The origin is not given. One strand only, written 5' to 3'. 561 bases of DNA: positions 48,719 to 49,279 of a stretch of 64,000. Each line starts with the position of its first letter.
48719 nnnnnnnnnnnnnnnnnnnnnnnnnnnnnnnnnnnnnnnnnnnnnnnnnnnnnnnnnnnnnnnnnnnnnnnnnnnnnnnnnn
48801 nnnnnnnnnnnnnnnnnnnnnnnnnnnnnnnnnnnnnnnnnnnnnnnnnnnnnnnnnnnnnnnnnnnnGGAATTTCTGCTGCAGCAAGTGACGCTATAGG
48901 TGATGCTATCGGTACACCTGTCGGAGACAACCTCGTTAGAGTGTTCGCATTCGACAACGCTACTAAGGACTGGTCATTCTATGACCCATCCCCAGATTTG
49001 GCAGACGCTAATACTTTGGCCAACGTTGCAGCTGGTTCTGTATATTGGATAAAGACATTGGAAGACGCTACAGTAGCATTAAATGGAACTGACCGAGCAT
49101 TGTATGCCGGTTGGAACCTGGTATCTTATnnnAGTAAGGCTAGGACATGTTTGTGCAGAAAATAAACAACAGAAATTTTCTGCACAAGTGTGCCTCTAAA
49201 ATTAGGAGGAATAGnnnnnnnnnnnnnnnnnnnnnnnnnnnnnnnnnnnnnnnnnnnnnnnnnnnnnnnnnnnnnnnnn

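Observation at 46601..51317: Uncharacterised four-gene envelope-protein locus sharing Ig-like, collagen-like and C-terminal-anchor modules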

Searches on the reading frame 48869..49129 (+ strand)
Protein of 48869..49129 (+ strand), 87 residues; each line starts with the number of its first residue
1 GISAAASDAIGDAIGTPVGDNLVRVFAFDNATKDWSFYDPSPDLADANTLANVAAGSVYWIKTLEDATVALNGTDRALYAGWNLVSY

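Call 45: search_protein_representatives(alignment_id=A2)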
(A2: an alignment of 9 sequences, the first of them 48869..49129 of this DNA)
Query: 9 sequences, 80 profile positions. Proteins with E-value up to 0.001 (for the whole library): 1876; up to 1e-10: 488; up to 1e-30: 6. The best 150 are listed.
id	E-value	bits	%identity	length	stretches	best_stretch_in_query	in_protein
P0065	3.5e-42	158.3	-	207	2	3-79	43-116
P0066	1.4e-38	146.7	-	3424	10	5-65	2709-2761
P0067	3.1e-34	132.8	-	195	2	4-79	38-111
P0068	6.4e-32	125.4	-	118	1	1-80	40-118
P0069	1.3e-31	124.4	-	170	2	8-79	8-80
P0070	8.7e-31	121.8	-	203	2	5-79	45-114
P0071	5.0e-30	119.3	-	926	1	1-80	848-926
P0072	5.8e-30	119.1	-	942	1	2-80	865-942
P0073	9.2e-30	118.5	-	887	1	2-80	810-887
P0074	1.1e-29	118.2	-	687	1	1-80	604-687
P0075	8.3e-29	115.4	-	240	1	2-80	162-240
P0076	2.7e-28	113.8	-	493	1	1-80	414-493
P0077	7.0e-28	112.5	-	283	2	11-79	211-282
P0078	5.4e-27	109.6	-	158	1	4-80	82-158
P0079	5.6e-27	109.6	-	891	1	1-80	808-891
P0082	1.9e-25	104.7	-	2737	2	8-79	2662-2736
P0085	9.6e-25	102.4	-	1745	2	16-77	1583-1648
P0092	2.5e-24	101.1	-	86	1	3-79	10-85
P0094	6.6e-24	99.7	-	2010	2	6-79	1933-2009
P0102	4.9e-23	96.9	-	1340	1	2-79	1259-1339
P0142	2.6e-20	88.2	-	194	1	5-79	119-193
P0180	1.0e-18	83.1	-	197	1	5-80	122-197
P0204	7.3e-18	80.4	-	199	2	15-77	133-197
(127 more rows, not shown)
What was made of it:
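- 48884..49129 (+): CTD: C-terminal domain of G1 of about 80 aa (motif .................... ... GWNLVSY). Proposed docking module. A profile search finds 1,876 cluster representatives at E<=1e-3, 488 of them at E<=1e-10 (call 45).
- Checked: It belongs to a large family (1,876 cluster representatives at E<=1e-3; call 45).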

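Call 48: search_protein_families(library=pfam, alignment_id=A3, max_evalue=0.001)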
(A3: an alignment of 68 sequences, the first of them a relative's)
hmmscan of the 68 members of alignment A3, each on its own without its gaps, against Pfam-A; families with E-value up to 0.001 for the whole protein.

A. member 1, P0071 (926 aa): 1 family
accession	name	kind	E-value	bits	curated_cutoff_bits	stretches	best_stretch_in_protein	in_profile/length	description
PF01833.30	TIG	-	9.7e-07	29.1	20.9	1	751-834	6-83/84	IPT/TIG domain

B. families by the number of members that match (of 68 scanned): 15 families
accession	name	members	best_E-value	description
PF01833.30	TIG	32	1.6e-14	IPT/TIG domain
PF00041.27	fn3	6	2.4e-28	Fibronectin type III domain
PF25059.1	FN3_DSCAM-DSCAML_C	4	1.3e-15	DSCAM/DSCAML C-terminal Fn3-like domain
PF00028.23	Cadherin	2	2.5e-25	Cadherin domain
PF16656.11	Pur_ac_phosph_N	2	4.6e-13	Purple acid Phosphatase, N-terminal domain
PF19190.6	BACON_2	2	9.6e-08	Viral BACON domain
PF16709.11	SCAB-Ig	2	1e-07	Ig domain of plant-specific actin-binding protein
PF01326.24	PPDK_N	1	7e-22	Pyruvate phosphate dikinase, AMP/ATP-binding domain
PF17963.7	Big_9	1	5.7e-07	Bacterial Ig domain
PF00963.24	Cohesin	1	1.5e-05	Cohesin domain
PF25788.1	Ig_Rha78A_N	1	1.6e-05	Rha78A-like, N-terminal immunoglobulin domain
PF25374.1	Cadherin_FAT4_N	1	1.7e-05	FAT4-like, N-terminal cadherin-like domain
PF25300.1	Fn3_Dep-1_3rd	1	2.5e-05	Dep-1 third Fn3-like domain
PF13004.13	BACON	1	3.6e-05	Putative binding domain, N-terminal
PF08400.16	phage_tail_N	1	0.00017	Prophage tail fibre N-terminal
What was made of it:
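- On IPT/TIG Ig-like domain (PF01833): 32 of 68 CTD proteins carry TIG (call 48).
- CTD-bearing proteins are built from TIG, fn3, cadherin and BACON domains, which are typical of adhesins (call 48).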

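Call 49: list_cluster_members(proteins=[P0065, P0066, P0082, P0085, P0094, P0142, P0180, P0204, P0092, P0102])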
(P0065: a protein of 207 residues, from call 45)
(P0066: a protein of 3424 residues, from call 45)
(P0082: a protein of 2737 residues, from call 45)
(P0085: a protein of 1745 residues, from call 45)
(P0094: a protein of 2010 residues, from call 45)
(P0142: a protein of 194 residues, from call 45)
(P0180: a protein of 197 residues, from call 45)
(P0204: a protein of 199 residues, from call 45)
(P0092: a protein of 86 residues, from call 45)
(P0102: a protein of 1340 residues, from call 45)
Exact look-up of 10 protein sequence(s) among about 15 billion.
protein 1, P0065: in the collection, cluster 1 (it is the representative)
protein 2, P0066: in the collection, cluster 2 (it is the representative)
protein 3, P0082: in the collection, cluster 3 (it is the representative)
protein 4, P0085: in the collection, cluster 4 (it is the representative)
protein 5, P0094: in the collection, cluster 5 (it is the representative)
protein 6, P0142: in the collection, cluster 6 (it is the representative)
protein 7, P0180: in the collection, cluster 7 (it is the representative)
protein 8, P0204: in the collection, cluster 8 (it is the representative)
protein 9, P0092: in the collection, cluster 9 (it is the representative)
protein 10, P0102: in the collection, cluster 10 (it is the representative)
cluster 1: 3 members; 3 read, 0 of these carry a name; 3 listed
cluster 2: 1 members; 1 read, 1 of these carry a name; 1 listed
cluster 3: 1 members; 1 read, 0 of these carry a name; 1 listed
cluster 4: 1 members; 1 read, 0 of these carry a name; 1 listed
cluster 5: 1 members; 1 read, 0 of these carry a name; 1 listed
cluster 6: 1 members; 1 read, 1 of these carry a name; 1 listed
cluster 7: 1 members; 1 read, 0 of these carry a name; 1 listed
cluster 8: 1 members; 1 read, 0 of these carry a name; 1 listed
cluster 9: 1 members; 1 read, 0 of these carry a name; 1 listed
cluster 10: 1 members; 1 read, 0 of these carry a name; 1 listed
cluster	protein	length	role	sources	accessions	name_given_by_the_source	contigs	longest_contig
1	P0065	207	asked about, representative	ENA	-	-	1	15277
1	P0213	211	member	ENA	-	-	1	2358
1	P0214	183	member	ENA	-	-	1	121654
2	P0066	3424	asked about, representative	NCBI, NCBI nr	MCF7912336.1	MAG: PKD domain-containing protein [Candidatus Cloacimonetes bacterium] | PKD domain-containing protein [Candidatus Cloacimonadota bacterium]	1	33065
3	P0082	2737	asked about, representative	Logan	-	-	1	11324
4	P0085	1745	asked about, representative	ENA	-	-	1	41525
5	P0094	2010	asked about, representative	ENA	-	-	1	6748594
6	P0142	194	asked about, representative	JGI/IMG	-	hypothetical protein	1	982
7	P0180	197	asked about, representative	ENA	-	-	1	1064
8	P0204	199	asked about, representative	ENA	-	-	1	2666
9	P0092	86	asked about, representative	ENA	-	-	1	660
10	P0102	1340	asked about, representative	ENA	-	-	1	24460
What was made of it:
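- Tried and rejected: Names for CTD proteins (call 49 gave one Cloacimonadota 'PKD domain' name).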

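Call 61: search_solved_structures(query=A2, max_evalue=10)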
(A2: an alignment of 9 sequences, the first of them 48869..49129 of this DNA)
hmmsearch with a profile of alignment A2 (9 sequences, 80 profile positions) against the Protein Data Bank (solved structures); distinct sequences matched with E-value up to 10: 51.
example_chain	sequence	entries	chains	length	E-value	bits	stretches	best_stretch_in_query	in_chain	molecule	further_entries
8pjx_A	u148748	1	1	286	2.4e-08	37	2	13-57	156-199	SAKe6FR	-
8pjr_A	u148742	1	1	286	1.1e-05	28.5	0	16-56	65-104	SAKe6AC-LB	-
7ona_A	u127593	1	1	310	2.6e-05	27.3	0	17-57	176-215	SAKe6AC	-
9tsn_A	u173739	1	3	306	0.024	17.8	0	14-34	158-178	Kelch protein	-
8wcj_A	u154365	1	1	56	0.11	15.7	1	2-32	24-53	Immunoglobulin G-binding protein G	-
8r5n_A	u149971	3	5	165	0.2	14.8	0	20-38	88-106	E3 ubiquitin-protein ligase DTX1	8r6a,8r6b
8pks_A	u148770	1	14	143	0.3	14.3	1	13-57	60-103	Kelch-like ECH-associated protein 1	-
6mu9_A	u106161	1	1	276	0.31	14.2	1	2-62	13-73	Beta-lactamase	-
1zxh_A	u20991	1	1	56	0.4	13.9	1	5-32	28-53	Immunoglobulin G binding protein G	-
2nmq_A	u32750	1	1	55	0.43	13.8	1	3-32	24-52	Immunoglobulin G-binding protein G precursor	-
1p7e_A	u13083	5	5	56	0.45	13.7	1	3-32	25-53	Immunoglobulin G binding protein G | Immunoglobulin G-binding protein G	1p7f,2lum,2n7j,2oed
1igc_A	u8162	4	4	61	0.46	13.7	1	3-32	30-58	STREPTOCOCCAL PROTEIN G (DOMAIN III) | PROTEIN G | Immunoglobulin G-binding protein G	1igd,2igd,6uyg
8cia_E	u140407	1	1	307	0.46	13.7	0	14-32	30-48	Kelch like family member 20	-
6o41_M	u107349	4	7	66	0.48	13.6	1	3-32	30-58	Immunoglobulin G-binding protein G (DOMAIN III) | Immunoglobulin G-binding protein G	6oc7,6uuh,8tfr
6wfw_G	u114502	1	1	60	0.49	13.6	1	3-32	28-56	Immunoglobulin G-binding protein G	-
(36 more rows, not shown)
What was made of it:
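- Tried and rejected: I considered this after designed Kelch proteins scored E=2e-8 (call 61).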

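Call 62: search_solved_structures(query=A2, max_evalue=0.001, show_alignments=3)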
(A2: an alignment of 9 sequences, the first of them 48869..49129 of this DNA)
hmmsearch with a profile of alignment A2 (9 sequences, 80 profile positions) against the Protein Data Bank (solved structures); distinct sequences matched with E-value up to 0.001: 3.
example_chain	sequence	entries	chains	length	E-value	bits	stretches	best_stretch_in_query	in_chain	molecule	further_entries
8pjx_A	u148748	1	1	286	2.4e-08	37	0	13-57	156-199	SAKe6FR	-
8pjr_A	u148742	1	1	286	1.1e-05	28.5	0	16-56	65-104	SAKe6AC-LB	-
7ona_A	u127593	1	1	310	2.6e-05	27.3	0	17-57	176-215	SAKe6AC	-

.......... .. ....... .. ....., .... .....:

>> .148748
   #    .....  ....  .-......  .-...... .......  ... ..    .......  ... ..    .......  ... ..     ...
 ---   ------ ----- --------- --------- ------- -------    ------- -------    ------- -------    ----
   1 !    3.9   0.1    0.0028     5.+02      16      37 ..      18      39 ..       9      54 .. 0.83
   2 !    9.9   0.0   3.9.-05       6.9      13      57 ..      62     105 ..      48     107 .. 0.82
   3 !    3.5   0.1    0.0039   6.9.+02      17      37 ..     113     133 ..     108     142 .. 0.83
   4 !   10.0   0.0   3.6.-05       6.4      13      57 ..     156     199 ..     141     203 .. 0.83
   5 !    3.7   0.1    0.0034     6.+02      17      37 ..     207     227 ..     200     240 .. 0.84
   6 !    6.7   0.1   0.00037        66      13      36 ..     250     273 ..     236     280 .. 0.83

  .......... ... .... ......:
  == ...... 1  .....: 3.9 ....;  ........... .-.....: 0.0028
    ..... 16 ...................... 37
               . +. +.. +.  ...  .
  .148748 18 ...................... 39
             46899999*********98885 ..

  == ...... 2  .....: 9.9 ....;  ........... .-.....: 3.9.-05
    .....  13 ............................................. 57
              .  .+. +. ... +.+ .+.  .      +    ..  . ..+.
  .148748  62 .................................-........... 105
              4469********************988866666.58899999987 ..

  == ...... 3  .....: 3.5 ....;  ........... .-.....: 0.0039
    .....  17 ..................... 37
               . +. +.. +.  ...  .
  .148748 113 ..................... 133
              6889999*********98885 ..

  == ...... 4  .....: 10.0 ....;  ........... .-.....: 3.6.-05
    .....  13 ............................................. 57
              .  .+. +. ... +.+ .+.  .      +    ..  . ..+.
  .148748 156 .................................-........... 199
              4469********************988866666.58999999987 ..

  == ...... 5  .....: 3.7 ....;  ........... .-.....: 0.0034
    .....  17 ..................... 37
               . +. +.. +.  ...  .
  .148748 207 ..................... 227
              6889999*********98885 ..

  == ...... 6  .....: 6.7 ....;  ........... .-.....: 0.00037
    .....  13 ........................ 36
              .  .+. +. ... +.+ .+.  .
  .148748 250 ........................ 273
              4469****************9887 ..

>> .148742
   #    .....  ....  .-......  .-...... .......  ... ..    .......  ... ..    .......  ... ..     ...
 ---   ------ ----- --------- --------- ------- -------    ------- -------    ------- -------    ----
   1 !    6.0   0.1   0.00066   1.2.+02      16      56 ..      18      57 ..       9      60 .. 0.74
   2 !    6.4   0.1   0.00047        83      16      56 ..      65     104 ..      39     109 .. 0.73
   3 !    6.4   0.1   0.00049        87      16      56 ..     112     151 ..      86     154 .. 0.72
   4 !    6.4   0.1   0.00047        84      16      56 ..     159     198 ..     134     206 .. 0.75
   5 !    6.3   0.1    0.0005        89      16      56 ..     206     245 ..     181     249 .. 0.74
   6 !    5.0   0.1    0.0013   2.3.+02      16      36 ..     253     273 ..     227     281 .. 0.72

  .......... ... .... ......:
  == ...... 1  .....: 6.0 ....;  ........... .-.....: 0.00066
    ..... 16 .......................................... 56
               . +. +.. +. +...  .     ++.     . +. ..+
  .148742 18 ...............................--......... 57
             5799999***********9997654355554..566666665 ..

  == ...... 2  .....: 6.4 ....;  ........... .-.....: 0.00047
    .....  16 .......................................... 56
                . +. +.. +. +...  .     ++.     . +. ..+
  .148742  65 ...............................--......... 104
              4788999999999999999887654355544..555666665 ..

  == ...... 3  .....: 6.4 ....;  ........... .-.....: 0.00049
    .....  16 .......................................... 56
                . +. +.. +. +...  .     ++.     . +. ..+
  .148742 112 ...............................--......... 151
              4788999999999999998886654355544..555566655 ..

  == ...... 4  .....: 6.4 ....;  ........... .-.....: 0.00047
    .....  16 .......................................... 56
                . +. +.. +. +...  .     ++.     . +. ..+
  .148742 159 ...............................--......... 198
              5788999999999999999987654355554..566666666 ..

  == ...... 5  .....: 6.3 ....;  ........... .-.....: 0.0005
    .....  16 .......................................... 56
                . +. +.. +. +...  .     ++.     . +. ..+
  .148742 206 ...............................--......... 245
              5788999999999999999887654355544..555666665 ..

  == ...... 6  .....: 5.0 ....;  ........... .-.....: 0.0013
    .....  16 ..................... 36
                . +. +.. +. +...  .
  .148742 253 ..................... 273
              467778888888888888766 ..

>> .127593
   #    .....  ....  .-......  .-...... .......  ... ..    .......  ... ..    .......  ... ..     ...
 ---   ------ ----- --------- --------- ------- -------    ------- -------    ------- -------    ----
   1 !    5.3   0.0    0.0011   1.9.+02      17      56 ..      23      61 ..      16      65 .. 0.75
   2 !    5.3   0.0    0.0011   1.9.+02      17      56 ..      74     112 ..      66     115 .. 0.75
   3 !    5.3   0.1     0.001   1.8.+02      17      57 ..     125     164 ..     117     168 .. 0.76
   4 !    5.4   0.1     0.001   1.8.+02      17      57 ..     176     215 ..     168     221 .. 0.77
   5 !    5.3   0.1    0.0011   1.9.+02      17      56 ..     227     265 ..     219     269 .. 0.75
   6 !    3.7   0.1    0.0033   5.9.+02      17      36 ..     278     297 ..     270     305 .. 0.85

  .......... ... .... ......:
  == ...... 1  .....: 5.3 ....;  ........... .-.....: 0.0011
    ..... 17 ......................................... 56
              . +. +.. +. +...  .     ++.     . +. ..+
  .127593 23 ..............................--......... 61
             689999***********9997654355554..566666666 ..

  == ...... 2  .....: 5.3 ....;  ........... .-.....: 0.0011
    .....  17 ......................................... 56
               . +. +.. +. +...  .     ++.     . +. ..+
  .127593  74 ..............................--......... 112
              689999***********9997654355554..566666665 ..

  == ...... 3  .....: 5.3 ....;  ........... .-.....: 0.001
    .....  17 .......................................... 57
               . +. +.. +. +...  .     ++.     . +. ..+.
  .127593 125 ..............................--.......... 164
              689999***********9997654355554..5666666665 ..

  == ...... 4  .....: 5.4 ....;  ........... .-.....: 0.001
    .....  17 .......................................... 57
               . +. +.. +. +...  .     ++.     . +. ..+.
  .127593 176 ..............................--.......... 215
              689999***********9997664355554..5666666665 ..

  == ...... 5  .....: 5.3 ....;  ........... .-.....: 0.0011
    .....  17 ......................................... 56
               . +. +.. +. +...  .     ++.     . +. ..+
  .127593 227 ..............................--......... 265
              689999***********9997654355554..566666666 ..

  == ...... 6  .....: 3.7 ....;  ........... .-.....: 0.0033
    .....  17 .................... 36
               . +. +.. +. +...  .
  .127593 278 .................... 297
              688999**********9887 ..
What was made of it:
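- On Kelch / beta-propeller blade (for the CTD): Natural Kelch proteins score at E about 1 (calls 61, 62).
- Tried and rejected: The score is the sum of six weak copies of one short motif (call 62).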

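Call 73: predict_structure(alignment_id=A4)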
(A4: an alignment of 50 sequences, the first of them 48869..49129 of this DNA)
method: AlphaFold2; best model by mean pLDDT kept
length: 87 residues; sequences in the alignment: 50
mean_pLDDT: 93.7   pTM: 0.84
mean pLDDT of the five models: 93.7, 93.0, 92.8, 92.7, 92.6
residues with pLDDT >= 90: 77; 70-90: 8; 50-70: 2; < 50: 0
segments of 3 or more residues with pLDDT < 50: none
pLDDT, mean of each block of 10 residues (from residue 1): 77 96 97 96 92 95 98 97 97
secondary structure, 60 per line:
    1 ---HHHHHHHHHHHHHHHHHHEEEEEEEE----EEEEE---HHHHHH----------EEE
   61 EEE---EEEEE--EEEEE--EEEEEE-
elements in order: H4-21 E22-29 E34-38 H42-47 E58-63 E67-71 E74-78 E81-86
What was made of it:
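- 48884..49129 (+): AF2 with a 50-sequence alignment gives pLDDT 93.7 and pTM 0.84 (call 73).
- On Kelch / beta-propeller blade (for the CTD): The confident model is a compact helix plus six-strand domain (call 73).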

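Call 75: fold_search(model_id=the predicted structure, library=pdb)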
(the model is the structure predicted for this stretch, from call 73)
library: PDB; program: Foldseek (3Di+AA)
matches with E <= 10: 481; with E <= 0.001: 0
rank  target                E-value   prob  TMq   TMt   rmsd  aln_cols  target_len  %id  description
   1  4dam_A                3.5e-01  0.11  0.22  0.18  10.4        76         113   13  Crystal structure of small single-stranded DNA-binding protein from Streptomyces coelicolor (released 2013-01-16)
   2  4ktd_H                4.4e-01  0.13  0.26  0.13  12.9        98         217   16  Fab fragment of HIV vaccine-elicited CD4bs-directed antibody, GE136, from non-human primate (released 2014-02-05)
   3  1zse_A                4.4e-01  0.08  0.21  0.15  16.1        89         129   19  RNA stemloop from bacteriophage Qbeta complexed with an N87S mutant MS2 Capsid (released 2006-05-09)
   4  6hfg                  5.0e-01  0.15  0.22  0.17   8.2        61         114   13  Structure of the REC114 PH domain (released 2019-07-03)
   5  2i2q                  5.9e-01  0.14  0.26  0.20  12.1        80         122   14  Fission Yeast cofilin (released 2006-10-17)
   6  7uja_E                6.3e-01  0.06  0.20  0.16  12.9        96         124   12  Cryo-EM structure of Human respiratory syncytial virus F variant (construct pXCS847A) (released 2023-04-19)
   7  2ms2_A                6.7e-01  0.07  0.21  0.15  15.9        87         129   18  THE REFINED STRUCTURE OF BACTERIOPHAGE MS2 AT 2.8 ANGSTROMS RESOLUTION (released 1995-01-26)
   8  4dam_F                7.1e-01  0.07  0.19  0.16  10.9        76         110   13  Crystal structure of small single-stranded DNA-binding protein from Streptomyces coelicolor (released 2013-01-16)
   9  1mst_A                7.1e-01  0.07  0.20  0.15  11.9        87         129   17  CRYSTAL STRUCTURE OF MS2 CAPSIDS WITH MUTATIONS IN THE SUBUNIT FG LOOP (released 1996-03-08)
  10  7nab_A                7.1e-01  0.07  0.20  0.10  12.1        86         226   12  Crystal structure of human neutralizing mAb CV3-25 binding to SARS-CoV-2 S MPER peptide 1140-1165 (released 2021-12-08)
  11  2bny_A                7.5e-01  0.06  0.20  0.15  15.9        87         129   18  MS2 (N87A mutant) - RNA hairpin complex (released 2006-03-22)
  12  6xgc_H                8.0e-01  0.07  0.22  0.17  13.1        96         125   11  CryoEM structure of influenza hemagglutinin A/Michigan/45/2015 in complex with cyno antibody 1C4 (released 2021-03-10)
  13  9o2r_H                8.5e-01  0.08  0.24  0.18  12.7        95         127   14  BG505-DS SOSIP in complex with 007 bNAb Fabs - Class 1 (1 Fab bound) (released 2025-10-01)
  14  9o2s_H                8.5e-01  0.08  0.24  0.12  12.7        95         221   14  BG505-DS SOSIP in complex with 007 bNAb Fabs - Class 2 (2 Fabs bound) (released 2025-10-01)
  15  1bms_A                8.5e-01  0.06  0.21  0.15  15.9        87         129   18  CRYSTAL STRUCTURE OF MS2 CAPSIDS WITH MUTATIONS IN THE SUBUNIT FG LOOP (released 1996-03-08)
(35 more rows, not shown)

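Call 78: fold_search(model_id=the predicted structure, library=viral)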
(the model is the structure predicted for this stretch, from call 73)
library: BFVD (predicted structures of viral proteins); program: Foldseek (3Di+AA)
matches with E <= 10: 601; with E <= 0.001: 0
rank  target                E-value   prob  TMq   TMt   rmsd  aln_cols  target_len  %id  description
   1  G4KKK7                2.0e-01  0.15  0.24  0.20  13.9       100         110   14  (no name in the UniProt tables at hand)
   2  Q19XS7                2.7e-01  0.07  0.16  0.18  12.7        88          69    9  Uncharacterized protein [Mycobacterium phage Wildcat]
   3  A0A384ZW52            3.2e-01  0.12  0.23  0.19   9.8        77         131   12  Uncharacterized protein [Dickeya phage vB_DsoM_JA13]
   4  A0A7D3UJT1            3.4e-01  0.09  0.24  0.06  14.7        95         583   13  (no name in the UniProt tables at hand)
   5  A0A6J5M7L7            4.1e-01  0.16  0.26  0.23   9.5        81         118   12  Uncharacterized protein [uncultured Caudovirales phage]
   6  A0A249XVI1            5.2e-01  0.16  0.29  0.33  10.2        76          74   13  Uncharacterized protein [Bacillus phage Taffo16]
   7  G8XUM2                5.2e-01  0.10  0.23  0.10  10.2        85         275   10  Membrane protein A44 [Aotine betaherpesvirus 1]
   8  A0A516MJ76            5.9e-01  0.10  0.23  0.17  10.7        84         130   10  (no name in the UniProt tables at hand)
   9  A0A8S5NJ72            5.9e-01  0.09  0.26  0.23  10.5        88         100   14  Uncharacterized protein [Siphoviridae sp. cttFh17]
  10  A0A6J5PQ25            5.9e-01  0.09  0.19  0.06  12.0        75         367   11  Fibronectin type III [uncultured Caudovirales phage]
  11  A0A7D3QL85            5.9e-01  0.07  0.21  0.17  15.0       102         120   11  (no name in the UniProt tables at hand)
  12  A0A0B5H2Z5            6.2e-01  0.14  0.28  0.25   8.3        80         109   11  Uncharacterized protein [Vibrio phage phi 3]
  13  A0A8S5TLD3            6.2e-01  0.13  0.24  0.05  11.1        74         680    9  Uncharacterized protein [Siphoviridae sp. ctTIi48]
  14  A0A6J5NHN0            6.6e-01  0.12  0.28  0.22  10.6        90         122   21  Uncharacterized protein [uncultured Caudovirales phage]
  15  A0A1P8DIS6            7.0e-01  0.09  0.23  0.10  14.4        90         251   11  (no name in the UniProt tables at hand)
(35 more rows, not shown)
